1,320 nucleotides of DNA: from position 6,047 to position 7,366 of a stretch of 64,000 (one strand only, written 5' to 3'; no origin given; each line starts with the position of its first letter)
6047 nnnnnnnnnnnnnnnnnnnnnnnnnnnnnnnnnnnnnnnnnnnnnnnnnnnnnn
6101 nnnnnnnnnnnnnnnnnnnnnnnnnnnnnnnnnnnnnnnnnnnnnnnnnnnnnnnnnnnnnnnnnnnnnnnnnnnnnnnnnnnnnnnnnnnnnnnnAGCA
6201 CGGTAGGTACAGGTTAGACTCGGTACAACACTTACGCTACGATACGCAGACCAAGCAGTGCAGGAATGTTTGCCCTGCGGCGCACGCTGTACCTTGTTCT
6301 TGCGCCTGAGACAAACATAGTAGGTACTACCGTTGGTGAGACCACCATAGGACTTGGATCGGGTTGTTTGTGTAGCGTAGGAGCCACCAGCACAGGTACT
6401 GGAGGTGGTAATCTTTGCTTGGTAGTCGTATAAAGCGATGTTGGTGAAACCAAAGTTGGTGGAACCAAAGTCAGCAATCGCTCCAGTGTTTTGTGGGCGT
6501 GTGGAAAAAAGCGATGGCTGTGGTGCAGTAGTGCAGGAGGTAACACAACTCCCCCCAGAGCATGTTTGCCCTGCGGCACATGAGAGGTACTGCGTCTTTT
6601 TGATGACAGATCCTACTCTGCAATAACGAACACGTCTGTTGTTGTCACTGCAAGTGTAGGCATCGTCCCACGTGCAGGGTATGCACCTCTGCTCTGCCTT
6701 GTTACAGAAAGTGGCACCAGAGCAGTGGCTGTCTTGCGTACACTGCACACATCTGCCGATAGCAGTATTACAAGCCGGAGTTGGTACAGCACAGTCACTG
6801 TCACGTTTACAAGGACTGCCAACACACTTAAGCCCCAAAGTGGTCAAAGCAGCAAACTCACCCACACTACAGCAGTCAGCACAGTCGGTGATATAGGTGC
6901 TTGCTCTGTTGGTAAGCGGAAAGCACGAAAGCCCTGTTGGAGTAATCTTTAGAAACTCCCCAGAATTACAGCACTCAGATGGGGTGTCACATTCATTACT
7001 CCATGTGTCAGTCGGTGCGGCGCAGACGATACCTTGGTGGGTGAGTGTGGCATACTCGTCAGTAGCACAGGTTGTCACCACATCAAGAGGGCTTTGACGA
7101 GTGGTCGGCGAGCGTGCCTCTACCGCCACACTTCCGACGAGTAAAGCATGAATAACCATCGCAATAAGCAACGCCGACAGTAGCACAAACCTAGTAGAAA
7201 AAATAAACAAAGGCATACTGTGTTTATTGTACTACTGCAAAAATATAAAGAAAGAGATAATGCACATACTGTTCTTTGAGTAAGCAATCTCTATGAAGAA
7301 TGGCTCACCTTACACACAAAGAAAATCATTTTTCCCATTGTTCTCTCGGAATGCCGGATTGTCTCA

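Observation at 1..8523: Giant gene 1 is bracketed by about 1.2-kb inverted copies of a peptidase gene, with a third peptidase fragment at the junction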

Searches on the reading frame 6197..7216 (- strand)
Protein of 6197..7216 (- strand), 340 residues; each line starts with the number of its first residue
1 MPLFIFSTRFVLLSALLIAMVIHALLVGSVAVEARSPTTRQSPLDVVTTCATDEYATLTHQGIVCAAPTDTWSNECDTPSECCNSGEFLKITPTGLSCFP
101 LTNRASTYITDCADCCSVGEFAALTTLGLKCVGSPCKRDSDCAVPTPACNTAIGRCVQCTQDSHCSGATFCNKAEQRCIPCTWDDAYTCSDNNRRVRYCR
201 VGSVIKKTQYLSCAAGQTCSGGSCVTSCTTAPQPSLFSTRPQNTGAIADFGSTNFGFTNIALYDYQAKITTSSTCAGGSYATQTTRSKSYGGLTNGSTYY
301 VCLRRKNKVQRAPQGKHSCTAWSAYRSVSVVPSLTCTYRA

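Call 32: find_homologous_proteins(query=window:6197-7216:-, max_evalue=0.001)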
Query window:6197-7216:- (340 aa): 3 proteins with E <= 0.001 among 2972 candidates.
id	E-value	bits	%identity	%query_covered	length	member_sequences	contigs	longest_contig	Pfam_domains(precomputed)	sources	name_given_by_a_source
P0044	3.5e-95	337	80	55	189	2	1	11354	-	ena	-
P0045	1.9e-57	213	54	57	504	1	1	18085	-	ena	-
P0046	3.9e-48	183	54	43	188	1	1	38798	-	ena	-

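Call 33: find_encoding_contigs(protein=P0044, flank=10000, max_places=3)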
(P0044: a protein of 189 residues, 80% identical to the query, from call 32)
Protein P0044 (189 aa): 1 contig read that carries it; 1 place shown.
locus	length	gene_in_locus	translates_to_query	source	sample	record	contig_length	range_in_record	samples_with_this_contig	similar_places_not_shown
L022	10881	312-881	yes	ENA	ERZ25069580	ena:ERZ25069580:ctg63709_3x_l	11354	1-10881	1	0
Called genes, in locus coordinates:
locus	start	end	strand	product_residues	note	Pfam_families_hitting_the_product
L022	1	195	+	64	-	?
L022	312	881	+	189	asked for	-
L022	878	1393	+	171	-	-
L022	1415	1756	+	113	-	-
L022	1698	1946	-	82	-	-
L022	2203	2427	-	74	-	-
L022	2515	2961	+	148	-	-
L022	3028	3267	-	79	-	-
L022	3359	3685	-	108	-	-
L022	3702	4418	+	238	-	-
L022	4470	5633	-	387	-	-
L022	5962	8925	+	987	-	-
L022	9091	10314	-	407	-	-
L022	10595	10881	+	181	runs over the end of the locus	-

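Call 34: find_encoding_contigs(protein=P0045, flank=10000, max_places=3)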
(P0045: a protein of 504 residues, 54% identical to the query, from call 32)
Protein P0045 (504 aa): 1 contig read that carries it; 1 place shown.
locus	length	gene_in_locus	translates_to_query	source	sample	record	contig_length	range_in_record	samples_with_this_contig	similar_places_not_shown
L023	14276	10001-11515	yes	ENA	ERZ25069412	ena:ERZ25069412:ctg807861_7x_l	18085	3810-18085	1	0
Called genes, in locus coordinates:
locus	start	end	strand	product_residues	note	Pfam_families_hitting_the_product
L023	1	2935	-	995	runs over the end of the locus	PF04542:Sigma70_r2, PF08281:Sigma70_r4_2, PF04545:Sigma70_r4, PF02012:BNR (faint), PF15902:Sortilin-Vps10 (faint), PF25852:DUF6242_C (weak)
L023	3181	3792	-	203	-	-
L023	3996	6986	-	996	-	PF04542:Sigma70_r2, PF08281:Sigma70_r4_2, PF04545:Sigma70_r4, PF14870:PSII_BNR (faint), PF15902:Sortilin-Vps10 (faint), PF25852:DUF6242_C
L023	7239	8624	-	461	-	-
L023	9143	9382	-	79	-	-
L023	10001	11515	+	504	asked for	-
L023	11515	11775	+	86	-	-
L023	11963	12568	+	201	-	-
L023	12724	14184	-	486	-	-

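Call 35: find_encoding_contigs(protein=P0046, flank=10000, max_places=3)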
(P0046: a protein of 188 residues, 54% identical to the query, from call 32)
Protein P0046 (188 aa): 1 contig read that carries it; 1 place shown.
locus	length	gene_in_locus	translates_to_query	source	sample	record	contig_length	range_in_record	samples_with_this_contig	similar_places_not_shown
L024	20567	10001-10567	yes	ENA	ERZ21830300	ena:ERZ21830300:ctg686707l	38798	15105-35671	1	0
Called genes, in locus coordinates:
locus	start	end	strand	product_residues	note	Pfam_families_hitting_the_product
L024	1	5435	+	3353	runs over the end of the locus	PF14312:FG-GAP_2, PF26477:DUF8150 (faint), PF14312:FG-GAP_2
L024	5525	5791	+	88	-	-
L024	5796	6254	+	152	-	PF05866:RusA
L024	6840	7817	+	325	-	-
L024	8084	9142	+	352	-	PF01978:TrmB (faint), PF13412:HTH_24 (faint)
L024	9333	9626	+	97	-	-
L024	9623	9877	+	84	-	PF15738:YafQ_toxin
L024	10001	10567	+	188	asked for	-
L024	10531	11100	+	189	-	-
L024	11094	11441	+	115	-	-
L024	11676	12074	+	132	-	-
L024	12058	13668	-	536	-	-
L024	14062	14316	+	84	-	-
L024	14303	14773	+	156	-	PF05866:RusA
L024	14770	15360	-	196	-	PF02481:DNA_processg_A, PF17782:WHD_DprA (weak)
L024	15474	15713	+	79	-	-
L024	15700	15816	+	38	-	-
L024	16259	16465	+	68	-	-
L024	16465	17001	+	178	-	-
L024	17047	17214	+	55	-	-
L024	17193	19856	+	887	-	PF01471:PG_binding_1 (weak)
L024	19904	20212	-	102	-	-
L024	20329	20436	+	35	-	-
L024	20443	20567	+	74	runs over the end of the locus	-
